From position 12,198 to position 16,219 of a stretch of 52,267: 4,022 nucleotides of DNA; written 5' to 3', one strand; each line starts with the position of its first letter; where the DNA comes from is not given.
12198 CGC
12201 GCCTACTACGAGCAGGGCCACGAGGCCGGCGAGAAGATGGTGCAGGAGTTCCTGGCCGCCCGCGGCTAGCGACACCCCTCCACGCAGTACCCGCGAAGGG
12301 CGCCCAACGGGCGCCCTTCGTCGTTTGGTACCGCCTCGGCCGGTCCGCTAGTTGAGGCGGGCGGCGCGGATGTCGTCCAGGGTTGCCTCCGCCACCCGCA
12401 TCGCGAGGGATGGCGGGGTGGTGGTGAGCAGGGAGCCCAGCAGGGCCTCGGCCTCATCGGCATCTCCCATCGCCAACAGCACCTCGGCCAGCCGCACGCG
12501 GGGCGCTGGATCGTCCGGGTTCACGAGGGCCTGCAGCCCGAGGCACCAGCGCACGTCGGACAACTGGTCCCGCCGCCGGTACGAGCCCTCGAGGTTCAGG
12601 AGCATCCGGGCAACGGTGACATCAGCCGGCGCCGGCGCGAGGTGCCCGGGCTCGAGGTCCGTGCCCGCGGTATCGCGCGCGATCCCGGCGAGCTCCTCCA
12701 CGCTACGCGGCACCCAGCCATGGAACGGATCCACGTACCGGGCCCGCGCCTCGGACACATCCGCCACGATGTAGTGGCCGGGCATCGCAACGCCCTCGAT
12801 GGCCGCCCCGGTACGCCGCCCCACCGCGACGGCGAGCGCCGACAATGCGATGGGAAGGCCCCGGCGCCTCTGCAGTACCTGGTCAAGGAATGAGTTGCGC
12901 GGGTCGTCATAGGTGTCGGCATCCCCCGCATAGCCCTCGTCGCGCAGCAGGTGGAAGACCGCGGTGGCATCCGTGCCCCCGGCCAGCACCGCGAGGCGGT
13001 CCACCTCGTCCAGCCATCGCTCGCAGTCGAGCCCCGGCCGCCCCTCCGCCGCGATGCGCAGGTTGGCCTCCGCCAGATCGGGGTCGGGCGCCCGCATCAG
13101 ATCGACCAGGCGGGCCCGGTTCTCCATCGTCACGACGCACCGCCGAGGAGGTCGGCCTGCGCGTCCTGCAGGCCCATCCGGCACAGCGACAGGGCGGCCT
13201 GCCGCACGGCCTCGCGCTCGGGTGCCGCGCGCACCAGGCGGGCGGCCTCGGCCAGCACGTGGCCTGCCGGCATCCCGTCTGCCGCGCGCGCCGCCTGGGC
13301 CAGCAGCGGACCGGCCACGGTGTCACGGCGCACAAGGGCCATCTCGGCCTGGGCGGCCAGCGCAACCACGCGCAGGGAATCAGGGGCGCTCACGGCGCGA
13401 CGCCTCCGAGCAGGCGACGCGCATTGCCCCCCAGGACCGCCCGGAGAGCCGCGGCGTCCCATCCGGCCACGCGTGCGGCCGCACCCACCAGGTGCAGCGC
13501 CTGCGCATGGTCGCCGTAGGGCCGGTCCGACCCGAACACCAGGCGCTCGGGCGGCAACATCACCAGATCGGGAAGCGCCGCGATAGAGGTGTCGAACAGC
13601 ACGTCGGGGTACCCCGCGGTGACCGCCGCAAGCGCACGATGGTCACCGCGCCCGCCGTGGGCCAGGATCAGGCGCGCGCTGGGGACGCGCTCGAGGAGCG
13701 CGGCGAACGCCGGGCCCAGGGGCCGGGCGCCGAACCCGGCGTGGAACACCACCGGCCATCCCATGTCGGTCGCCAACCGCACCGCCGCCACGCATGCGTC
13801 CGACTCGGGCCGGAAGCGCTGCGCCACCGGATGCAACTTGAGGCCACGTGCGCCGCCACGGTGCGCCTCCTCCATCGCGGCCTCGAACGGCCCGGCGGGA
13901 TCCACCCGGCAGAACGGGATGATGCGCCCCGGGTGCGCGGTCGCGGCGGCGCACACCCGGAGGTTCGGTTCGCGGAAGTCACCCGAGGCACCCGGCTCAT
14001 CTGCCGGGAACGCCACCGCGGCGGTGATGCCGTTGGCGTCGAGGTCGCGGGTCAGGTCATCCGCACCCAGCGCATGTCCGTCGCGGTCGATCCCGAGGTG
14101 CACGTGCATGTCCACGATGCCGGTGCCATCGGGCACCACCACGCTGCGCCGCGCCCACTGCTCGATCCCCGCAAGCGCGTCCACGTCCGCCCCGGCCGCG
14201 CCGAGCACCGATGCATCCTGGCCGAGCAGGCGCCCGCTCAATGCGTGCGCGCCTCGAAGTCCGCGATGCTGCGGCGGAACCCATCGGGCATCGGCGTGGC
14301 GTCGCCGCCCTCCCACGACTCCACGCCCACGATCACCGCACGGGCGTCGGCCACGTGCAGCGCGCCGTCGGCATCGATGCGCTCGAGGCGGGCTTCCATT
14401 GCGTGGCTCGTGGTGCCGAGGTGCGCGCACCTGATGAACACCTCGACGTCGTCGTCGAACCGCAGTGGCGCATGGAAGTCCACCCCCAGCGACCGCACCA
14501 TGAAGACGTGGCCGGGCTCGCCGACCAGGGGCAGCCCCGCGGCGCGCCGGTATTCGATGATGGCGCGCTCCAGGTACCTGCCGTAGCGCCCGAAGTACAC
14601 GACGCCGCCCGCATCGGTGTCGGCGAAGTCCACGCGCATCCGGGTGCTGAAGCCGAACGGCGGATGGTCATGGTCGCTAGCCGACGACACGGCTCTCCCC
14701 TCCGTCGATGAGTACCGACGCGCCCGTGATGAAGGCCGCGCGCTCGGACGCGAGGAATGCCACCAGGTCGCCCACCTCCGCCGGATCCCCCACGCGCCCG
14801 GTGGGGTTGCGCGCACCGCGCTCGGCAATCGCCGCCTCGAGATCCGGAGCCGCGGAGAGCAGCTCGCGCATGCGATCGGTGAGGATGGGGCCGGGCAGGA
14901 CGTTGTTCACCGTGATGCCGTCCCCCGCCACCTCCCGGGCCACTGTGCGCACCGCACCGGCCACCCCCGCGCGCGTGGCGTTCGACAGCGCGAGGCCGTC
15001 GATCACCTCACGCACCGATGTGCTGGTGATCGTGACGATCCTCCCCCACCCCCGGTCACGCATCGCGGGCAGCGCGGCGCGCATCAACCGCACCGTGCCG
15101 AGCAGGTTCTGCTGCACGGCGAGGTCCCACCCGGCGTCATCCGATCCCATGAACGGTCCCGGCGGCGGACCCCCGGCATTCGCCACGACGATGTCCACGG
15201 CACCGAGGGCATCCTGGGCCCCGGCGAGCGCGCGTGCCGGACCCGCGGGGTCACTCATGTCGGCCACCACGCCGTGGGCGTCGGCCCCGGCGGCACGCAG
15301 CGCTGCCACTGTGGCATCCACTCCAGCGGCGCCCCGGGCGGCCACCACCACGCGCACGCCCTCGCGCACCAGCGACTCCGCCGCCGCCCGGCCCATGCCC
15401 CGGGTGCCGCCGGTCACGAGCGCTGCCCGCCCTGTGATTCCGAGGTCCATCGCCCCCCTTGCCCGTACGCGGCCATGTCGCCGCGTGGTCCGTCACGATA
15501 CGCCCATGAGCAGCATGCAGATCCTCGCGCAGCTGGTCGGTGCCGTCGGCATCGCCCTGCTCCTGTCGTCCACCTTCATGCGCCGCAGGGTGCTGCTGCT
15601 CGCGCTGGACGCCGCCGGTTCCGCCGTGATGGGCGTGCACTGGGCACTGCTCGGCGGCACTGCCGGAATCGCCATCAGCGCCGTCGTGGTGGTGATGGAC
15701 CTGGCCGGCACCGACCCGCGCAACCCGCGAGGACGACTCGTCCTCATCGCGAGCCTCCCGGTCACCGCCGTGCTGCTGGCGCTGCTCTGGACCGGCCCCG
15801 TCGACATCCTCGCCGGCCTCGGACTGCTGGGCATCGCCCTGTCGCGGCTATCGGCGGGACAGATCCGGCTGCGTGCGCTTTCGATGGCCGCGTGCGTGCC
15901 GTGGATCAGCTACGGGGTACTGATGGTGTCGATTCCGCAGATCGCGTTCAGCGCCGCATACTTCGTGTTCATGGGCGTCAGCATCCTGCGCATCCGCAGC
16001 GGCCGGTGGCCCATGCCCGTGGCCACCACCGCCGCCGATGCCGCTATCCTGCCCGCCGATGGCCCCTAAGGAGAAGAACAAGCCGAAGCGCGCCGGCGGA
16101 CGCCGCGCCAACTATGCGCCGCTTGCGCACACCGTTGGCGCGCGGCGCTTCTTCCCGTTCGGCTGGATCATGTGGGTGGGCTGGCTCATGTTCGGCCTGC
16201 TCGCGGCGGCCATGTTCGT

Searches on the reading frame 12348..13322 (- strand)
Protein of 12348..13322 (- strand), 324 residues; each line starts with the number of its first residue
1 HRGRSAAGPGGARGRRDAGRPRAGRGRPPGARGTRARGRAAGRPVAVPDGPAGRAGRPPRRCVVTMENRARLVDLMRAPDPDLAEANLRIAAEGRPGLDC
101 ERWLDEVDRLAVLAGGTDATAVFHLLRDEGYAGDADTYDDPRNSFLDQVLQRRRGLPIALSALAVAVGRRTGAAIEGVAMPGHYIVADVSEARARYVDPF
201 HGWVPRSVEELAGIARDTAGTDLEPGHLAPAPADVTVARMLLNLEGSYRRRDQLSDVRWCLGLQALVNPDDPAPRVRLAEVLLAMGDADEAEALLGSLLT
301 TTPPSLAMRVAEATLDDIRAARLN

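Call 69: search_protein_families(library=pfam, proteins=[window:12348-13322:-], max_evalue=0.00001)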
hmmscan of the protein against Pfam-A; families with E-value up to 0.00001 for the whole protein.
window:12348-13322:- (324 aa): 2 families
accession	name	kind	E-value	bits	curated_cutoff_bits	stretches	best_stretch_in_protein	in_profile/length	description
PF13369.12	Transglut_core2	-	7.5e-29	100.6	23.5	1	123-241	32-154/155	Transglutaminase-like superfamily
PF14559.12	TPR_19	-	1.1e-06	29.3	25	1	268-304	21-57/68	Tetratricopeptide repeat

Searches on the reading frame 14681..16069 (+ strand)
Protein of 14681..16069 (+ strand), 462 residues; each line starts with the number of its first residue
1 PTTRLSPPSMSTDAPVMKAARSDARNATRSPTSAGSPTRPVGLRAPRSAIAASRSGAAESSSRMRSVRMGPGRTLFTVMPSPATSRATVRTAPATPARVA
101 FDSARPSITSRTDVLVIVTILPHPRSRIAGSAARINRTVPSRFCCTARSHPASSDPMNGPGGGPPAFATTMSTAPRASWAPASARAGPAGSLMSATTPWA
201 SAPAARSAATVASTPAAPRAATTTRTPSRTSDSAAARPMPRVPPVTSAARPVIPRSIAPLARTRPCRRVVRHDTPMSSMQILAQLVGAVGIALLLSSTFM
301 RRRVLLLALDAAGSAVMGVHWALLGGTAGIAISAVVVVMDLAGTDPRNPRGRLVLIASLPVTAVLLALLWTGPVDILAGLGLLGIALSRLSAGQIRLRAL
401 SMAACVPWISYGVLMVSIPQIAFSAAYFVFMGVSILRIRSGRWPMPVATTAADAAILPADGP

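Call 69: search_protein_families(library=pfam, proteins=[window:14681-16069:+], max_evalue=0.00001)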
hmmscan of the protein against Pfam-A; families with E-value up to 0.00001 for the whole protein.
window:14681-16069:+ (462 aa): 1 family
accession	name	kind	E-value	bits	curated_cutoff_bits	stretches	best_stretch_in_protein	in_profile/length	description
PF10688.14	Imp-YgjV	-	2.7e-13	50.5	23.5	1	281-439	1-156/159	Bacterial inner membrane protein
